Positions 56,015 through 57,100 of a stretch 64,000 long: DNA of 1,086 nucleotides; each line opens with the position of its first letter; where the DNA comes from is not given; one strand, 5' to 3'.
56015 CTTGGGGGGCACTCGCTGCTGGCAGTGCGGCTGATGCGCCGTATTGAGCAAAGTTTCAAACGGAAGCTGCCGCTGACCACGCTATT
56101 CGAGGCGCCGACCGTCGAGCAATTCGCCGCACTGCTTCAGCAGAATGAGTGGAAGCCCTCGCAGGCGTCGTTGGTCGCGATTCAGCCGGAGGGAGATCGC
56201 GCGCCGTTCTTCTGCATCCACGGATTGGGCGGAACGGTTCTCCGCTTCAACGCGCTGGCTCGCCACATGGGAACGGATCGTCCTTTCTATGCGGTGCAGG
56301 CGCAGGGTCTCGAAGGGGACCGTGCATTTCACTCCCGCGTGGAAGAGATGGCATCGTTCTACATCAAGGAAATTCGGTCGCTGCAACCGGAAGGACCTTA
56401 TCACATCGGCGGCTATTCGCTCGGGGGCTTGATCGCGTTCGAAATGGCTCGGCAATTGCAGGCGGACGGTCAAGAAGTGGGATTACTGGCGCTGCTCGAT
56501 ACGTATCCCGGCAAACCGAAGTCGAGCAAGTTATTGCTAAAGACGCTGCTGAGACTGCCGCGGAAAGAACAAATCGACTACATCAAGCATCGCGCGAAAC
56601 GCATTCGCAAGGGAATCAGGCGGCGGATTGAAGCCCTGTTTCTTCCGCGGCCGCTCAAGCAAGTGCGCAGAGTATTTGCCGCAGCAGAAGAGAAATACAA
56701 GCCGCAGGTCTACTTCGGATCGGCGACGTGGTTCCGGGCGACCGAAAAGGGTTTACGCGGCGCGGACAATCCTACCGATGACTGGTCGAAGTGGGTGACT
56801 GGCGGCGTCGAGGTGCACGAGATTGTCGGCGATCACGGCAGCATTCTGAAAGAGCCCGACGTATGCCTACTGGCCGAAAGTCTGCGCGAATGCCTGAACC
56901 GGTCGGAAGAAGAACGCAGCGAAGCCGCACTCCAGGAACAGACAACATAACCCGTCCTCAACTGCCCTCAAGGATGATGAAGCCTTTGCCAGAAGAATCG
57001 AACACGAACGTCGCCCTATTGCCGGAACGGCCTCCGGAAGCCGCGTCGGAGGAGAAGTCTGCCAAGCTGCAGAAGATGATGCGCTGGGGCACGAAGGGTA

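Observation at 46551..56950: Three-module NRPS assembly line sits inside a Wzx/Wzy polysaccharide operon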

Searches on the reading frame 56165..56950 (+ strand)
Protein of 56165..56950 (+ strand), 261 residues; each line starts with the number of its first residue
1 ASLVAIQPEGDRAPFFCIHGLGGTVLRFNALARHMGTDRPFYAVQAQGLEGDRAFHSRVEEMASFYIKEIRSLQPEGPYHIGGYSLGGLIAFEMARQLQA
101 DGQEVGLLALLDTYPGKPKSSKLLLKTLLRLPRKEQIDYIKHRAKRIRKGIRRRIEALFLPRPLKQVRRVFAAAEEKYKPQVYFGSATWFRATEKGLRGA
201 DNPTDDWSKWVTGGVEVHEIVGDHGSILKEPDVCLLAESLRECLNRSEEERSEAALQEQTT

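Call 52: search_solved_structures(query=window:56165-56950:+, max_evalue=0.00001)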
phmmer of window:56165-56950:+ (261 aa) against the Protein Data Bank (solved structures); distinct sequences matched with E-value up to 0.00001: 33.
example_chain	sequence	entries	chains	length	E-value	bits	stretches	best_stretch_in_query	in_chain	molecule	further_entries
7crn_A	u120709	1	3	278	1.5e-31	112.7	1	3-115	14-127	Non-ribosomal peptide synthetase 4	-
7dxo_A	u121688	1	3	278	3.9e-31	111.3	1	3-115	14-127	Non-ribosomal peptide synthetase 4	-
4zxh_A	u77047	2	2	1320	5.9e-21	77.9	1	12-118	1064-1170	ABBFA_003403 | Tyrocidine synthetase 3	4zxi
9f7b_A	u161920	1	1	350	2.2e-19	72.8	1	6-113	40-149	3-hydroxyacyl-[acyl-carrier-protein] dehydratase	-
2vz8_A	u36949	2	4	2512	1.8e-18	69.8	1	12-101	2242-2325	FATTY ACID SYNTHASE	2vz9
1xkt_A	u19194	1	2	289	2e-18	69.6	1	10-104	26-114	fatty acid synthase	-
4z49_A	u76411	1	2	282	6.2e-18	68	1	10-104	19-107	Fatty acid synthase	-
7mhd_A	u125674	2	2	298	6.7e-18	67.9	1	10-104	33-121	Fatty acid synthase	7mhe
2px6_A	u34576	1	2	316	7.4e-18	67.8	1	10-104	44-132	Thioesterase domain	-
3tjm_A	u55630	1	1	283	2.4e-17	66.1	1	10-104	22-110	Fatty acid synthase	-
2roq_A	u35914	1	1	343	1.1e-16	64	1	9-118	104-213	Enterobactin synthetase component F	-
3tej_A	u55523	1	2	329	3.1e-16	62.5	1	9-118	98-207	Enterobactin synthase component F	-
8eyi_E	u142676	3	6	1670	6.1e-16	61.5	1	10-104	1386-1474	Fatty acid synthase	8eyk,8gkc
9b80_A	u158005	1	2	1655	6.3e-16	61.4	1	10-104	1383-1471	Fatty acid synthase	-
7r0x_A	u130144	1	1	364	1.4e-15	60.3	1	8-113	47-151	Polyketide synthase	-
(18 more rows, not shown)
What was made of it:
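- Closest known: Pks13 thioesterase. Same: The Pks13 TE is detectably similar to the TE here, at 51 bits (call 52).
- The TE looks like a standard releasing TE (call 52).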
